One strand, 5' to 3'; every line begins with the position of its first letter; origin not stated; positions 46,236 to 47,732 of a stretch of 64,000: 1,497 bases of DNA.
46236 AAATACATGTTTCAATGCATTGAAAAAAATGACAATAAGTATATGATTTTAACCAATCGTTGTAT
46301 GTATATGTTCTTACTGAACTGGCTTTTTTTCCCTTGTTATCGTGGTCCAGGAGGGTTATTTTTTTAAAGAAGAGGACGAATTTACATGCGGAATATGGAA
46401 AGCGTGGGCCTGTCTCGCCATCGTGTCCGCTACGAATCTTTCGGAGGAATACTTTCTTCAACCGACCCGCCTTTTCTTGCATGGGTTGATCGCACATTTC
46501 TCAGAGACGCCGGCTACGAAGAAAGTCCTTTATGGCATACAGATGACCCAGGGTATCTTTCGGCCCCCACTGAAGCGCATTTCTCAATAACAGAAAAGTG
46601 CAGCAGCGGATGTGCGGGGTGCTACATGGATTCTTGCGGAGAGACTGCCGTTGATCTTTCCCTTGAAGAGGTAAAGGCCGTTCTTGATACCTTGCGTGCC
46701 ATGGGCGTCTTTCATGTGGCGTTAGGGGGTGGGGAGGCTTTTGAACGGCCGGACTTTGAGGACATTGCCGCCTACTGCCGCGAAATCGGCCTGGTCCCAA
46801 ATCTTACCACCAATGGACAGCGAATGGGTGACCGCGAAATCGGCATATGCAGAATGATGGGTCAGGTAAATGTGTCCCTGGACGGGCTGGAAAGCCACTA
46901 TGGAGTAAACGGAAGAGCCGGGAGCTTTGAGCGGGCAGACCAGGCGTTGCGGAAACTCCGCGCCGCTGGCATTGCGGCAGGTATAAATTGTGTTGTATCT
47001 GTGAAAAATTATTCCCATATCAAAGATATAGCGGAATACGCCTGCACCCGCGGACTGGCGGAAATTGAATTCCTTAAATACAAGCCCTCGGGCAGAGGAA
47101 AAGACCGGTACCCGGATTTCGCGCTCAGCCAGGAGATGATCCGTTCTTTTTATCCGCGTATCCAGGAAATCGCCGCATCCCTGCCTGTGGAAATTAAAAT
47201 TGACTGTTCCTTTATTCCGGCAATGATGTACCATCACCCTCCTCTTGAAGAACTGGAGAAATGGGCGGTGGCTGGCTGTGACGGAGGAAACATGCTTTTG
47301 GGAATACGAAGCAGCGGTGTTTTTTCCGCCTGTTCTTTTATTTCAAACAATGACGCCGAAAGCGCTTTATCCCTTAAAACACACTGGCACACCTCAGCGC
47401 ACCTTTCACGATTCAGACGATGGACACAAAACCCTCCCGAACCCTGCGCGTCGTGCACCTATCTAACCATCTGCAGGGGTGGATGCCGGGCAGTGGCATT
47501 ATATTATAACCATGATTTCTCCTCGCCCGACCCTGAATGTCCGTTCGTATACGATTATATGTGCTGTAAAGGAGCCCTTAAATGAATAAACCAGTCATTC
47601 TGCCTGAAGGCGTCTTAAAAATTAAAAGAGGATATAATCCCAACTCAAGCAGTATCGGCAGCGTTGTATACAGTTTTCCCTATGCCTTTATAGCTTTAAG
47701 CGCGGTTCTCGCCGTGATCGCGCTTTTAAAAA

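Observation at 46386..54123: Eight translationally coupled genes: radical SAM/SPASM, a TPR membrane protein with a small peptide (twice), TlpA-like thioredoxin, membrane-anchored phosphoesterase, lipoprotein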

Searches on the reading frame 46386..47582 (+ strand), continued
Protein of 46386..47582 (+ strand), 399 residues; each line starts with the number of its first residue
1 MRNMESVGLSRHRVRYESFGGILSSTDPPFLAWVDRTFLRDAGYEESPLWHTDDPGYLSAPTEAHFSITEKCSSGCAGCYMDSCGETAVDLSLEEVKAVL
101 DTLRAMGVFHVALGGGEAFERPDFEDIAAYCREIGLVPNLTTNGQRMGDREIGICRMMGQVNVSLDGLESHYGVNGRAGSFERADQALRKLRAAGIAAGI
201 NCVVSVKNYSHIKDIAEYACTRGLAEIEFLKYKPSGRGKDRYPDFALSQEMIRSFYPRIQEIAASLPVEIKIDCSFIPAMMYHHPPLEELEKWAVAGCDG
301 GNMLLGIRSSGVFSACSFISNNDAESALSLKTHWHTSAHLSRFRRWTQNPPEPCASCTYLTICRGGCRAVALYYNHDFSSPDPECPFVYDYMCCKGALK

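Call 77: search_protein_families(library=ncbifam, proteins=[L075:5129-5458:+, L075:8435-8701:+, L002:9783-10010:+, L003:5449-5658:+, L075:8697-10031:+, L075:10987-11832:+, L002:11149-11766:+, L002:10001-11149:+, L075:10001-11188:+, L003:6179-8467:+], max_evalue=0.01)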
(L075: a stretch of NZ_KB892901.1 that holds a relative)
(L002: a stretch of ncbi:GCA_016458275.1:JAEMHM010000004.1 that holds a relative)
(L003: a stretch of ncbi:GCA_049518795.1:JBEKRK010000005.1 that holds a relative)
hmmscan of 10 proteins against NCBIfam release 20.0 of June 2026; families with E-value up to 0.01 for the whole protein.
L075:5129-5458:+ (110 aa): 0 families

L075:8435-8701:+ (89 aa): 0 families

L002:9783-10010:+ (76 aa): 0 families

L003:5449-5658:+ (70 aa): 1 family
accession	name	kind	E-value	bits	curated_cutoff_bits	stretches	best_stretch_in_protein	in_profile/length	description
NF040514.1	CAL67264_fam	equivalog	0.0027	17.9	50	1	31-56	33-56/57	CAL67264 family membrane protein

L075:8697-10031:+ (445 aa): 0 families

L075:10987-11832:+ (282 aa): 0 families

L002:11149-11766:+ (206 aa): 0 families

L002:10001-11149:+ (383 aa): 52 families (the best 25 are shown)
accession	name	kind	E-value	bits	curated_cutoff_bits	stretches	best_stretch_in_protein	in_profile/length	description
TIGR03962.1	mycofact_rSAM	equivalog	2.4e-43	148.6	265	1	49-371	7-333/339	mycofactocin radical SAM maturase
TIGR04055.1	rSAM_NirJ2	equivalog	1.2e-35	123.6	500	1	57-370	3-323/326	putative heme d1 biosynthesis radical SAM protein NirJ2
TIGR04303.1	GeoRSP_rSAM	equivalog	5.1e-35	121.6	400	1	50-369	1-324/325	GeoRSP system radical SAM/SPASM protein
TIGR04545.1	rSAM_ahbD_hemeb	equivalog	1.4e-32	113.5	500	1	57-370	3-336/339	heme b synthase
TIGR04054.1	rSAM_NirJ1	equivalog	5.7e-31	107.5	650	2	56-247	38-238/387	putative heme d1 biosynthesis radical SAM protein NirJ1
TIGR04051.1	rSAM_NirJ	equivalog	1e-29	103.6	515.45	2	58-228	6-186/354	heme d1 biosynthesis radical SAM protein NirJ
TIGR04546.1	rSAM_ahbC_deAc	equivalog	1.3e-26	93.3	650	2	56-250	41-244/390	12,18-didecarboxysiroheme deacetylase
TIGR04347.1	pseudo_SAM_Halo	equivalog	3.2e-26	92.5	525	2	56-253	40-246/390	TIGR04347 family pseudo-SAM/SPASM protein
TIGR02109.1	PQQ_syn_pqqE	equivalog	6.8e-26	91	381.35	1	50-375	3-336/358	pyrroloquinoline quinone biosynthesis protein PqqE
NF045574.1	sacti_mat_StsB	exception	3.3e-25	88.8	625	1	53-230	94-281/466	StsB family radical SAM/SPASM domain sactipeptide maturase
TIGR04103.1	rSAM_nif11_3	equivalog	8.1e-25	87.3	725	1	58-369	9-342/412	nif11-class peptide radical SAM maturase 3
TIGR04053.2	TIGR04053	equivalog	3e-24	86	395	1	52-257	6-222/366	TIGR04053 family radical SAM/SPASM domain-containing protein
TIGR04250.1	SCM_rSAM_ScmE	equivalog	5.4e-22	78.2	400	1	53-369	2-345/358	SynChlorMet cassette radical SAM/SPASM protein ScmE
TIGR03913.1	rad_SAM_trio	equivalog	1.2e-21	76.7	591.75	1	53-373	18-356/477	GDL motif peptide-associated radical SAM/SPASM maturase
TIGR04251.1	SCM_rSAM_ScmF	equivalog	8.6e-17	61.5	400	1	55-364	5-334/353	SynChlorMet cassette radical SAM/SPASM protein ScmF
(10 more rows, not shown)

L075:10001-11188:+ (396 aa): 53 families (the best 25 are shown)
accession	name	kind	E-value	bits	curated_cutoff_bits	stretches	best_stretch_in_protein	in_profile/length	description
TIGR03962.1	mycofact_rSAM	equivalog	2.3e-42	145.4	265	1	59-386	8-332/339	mycofactocin radical SAM maturase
TIGR04051.1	rSAM_NirJ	equivalog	7.2e-31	107.4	515.45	1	68-261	7-204/354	heme d1 biosynthesis radical SAM protein NirJ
TIGR04303.1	GeoRSP_rSAM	equivalog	7.6e-31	107.9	400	1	59-385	1-324/325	GeoRSP system radical SAM/SPASM protein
NF045574.1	sacti_mat_StsB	exception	2.6e-28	99.1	625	1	64-241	97-277/466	StsB family radical SAM/SPASM domain sactipeptide maturase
TIGR04055.1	rSAM_NirJ2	equivalog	3.1e-28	99.3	500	1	69-371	6-307/326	putative heme d1 biosynthesis radical SAM protein NirJ2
TIGR04545.1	rSAM_ahbD_hemeb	equivalog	4.9e-28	98.6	500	1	68-385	5-335/339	heme b synthase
TIGR04347.1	pseudo_SAM_Halo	equivalog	4e-27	95.5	525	2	68-240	43-219/390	TIGR04347 family pseudo-SAM/SPASM protein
TIGR04054.1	rSAM_NirJ1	equivalog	7.7e-27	93.9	650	1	67-256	40-232/387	putative heme d1 biosynthesis radical SAM protein NirJ1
TIGR04103.1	rSAM_nif11_3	equivalog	2e-26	92.5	725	1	69-348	11-291/412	nif11-class peptide radical SAM maturase 3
TIGR02109.1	PQQ_syn_pqqE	equivalog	4.3e-26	91.7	381.35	1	59-387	3-332/358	pyrroloquinoline quinone biosynthesis protein PqqE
TIGR04053.2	TIGR04053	equivalog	3.2e-24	85.9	395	1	61-270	6-220/366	TIGR04053 family radical SAM/SPASM domain-containing protein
TIGR04546.1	rSAM_ahbC_deAc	equivalog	5.9e-23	81.3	650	1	67-260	43-239/390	12,18-didecarboxysiroheme deacetylase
NF050035.1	rSAM_WgK_link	exception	1.2e-20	73.9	650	1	60-242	6-193/367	radical SAM/SPASM peptide maturase WgkB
TIGR04250.1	SCM_rSAM_ScmE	equivalog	7e-20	71.2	400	2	62-216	2-161/358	SynChlorMet cassette radical SAM/SPASM protein ScmE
TIGR03913.1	rad_SAM_trio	equivalog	6.9e-16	57.7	591.75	1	62-378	18-346/477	GDL motif peptide-associated radical SAM/SPASM maturase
TIGR04085.1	rSAM_more_4Fe4S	domain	2e-11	44.2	27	1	299-385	1-93/93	SPASM domain-containing protein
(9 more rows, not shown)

L003:6179-8467:+ (763 aa): 1 family
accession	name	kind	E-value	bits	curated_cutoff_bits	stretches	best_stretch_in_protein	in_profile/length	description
NF040495.1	tranport_ArsG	equivalog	4.5e-06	26.2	200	1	532-754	11-218/225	aromatic aminobenezylarsenical efflux permease ArsG family transporter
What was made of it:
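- On SPASM subgroup (TIGR04085): TIGR04085 scores 44.2 bits (cut-off 27) on the Desulfobacter homologue (call 77).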

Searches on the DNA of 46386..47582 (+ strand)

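Call 82: search_rna_families(sources=[L032, L039, L027, L054, L061, L012, L015], threshold=gathering)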
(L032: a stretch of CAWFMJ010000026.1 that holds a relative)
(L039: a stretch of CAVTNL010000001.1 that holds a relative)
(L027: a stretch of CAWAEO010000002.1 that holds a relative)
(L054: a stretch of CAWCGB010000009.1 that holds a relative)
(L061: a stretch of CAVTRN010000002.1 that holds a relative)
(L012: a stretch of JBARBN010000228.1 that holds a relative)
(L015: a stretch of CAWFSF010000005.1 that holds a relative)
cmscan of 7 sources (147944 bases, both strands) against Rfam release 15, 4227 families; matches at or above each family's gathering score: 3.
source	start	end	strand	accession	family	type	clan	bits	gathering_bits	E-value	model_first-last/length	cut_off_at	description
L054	3099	3173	+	RF03167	c-di-GMP-I-GGC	Cis-reg; riboswitch;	CL00126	74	59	2.6e-15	1-80/80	no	c-di-GMP-I-GGC riboswitch aptamer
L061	2114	2188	+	RF03167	c-di-GMP-I-GGC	Cis-reg; riboswitch;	CL00126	66.7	59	3.2e-13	1-80/80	no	c-di-GMP-I-GGC riboswitch aptamer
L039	1931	2014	+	RF00005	tRNA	Gene; tRNA;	CL00001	52.9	29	3.7e-08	1-71/71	no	tRNA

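Call 83: search_rna_families(sources=[L023, L057, L083, L022, L003, L075, L026], threshold=gathering)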
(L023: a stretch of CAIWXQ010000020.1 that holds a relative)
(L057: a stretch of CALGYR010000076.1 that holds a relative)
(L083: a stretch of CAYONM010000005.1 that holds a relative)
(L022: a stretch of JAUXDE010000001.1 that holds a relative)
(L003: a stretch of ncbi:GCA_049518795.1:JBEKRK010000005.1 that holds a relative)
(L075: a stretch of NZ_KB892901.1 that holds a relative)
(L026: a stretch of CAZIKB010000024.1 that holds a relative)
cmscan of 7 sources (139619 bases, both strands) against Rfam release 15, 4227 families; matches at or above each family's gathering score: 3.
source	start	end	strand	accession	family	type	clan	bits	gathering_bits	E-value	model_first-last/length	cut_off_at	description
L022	1423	1494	+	RF00005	tRNA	Gene; tRNA;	CL00001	75.2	29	2.5e-14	1-71/71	no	tRNA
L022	16090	16162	+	RF00005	tRNA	Gene; tRNA;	CL00001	67.8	29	2.7e-12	1-71/71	no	tRNA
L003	11874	11942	-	RF00005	tRNA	Gene; tRNA;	CL00001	32.4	29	0.016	1-71/71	no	tRNA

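Call 84: search_rna_families(sources=[L018, L024, L025, L029, L033, L036, L037, L048], threshold=gathering)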
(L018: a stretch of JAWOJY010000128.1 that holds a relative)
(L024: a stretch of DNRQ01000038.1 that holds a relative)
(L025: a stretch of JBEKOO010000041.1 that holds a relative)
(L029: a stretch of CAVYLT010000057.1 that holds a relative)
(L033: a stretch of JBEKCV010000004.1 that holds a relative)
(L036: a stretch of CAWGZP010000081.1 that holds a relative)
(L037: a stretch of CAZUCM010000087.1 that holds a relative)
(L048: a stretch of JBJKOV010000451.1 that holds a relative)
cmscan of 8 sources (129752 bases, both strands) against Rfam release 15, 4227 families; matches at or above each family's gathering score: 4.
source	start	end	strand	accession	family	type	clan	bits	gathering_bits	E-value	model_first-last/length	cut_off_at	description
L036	4799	4873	+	RF03167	c-di-GMP-I-GGC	Cis-reg; riboswitch;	CL00126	60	59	2.4e-11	1-80/80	no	c-di-GMP-I-GGC riboswitch aptamer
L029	16578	16657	+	RF01051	c-di-GMP-I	Cis-reg; riboswitch;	CL00126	52.2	35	5.1e-07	1-87/87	no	c-di-GMP-I riboswitch aptamer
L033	5089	5164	+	RF01051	c-di-GMP-I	Cis-reg; riboswitch;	CL00126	51.1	35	9.6e-07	1-87/87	no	c-di-GMP-I riboswitch aptamer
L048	9339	9416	+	RF01051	c-di-GMP-I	Cis-reg; riboswitch;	CL00126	46.3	35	1.4e-05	1-87/87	no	c-di-GMP-I riboswitch aptamer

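Call 85: search_rna_families(sources=[L040, L041, L047, L049, L050, L058, L062], threshold=gathering)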
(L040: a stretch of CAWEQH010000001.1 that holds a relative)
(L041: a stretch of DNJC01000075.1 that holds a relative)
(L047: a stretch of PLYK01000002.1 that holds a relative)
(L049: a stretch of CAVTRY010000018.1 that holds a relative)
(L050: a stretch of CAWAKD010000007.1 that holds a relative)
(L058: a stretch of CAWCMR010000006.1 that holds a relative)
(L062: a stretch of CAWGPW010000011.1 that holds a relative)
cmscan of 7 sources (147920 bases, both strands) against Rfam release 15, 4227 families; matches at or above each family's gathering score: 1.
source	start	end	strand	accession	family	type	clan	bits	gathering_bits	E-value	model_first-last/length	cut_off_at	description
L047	11396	11470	+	RF01051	c-di-GMP-I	Cis-reg; riboswitch;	CL00126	55.3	35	1e-07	1-87/87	no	c-di-GMP-I riboswitch aptamer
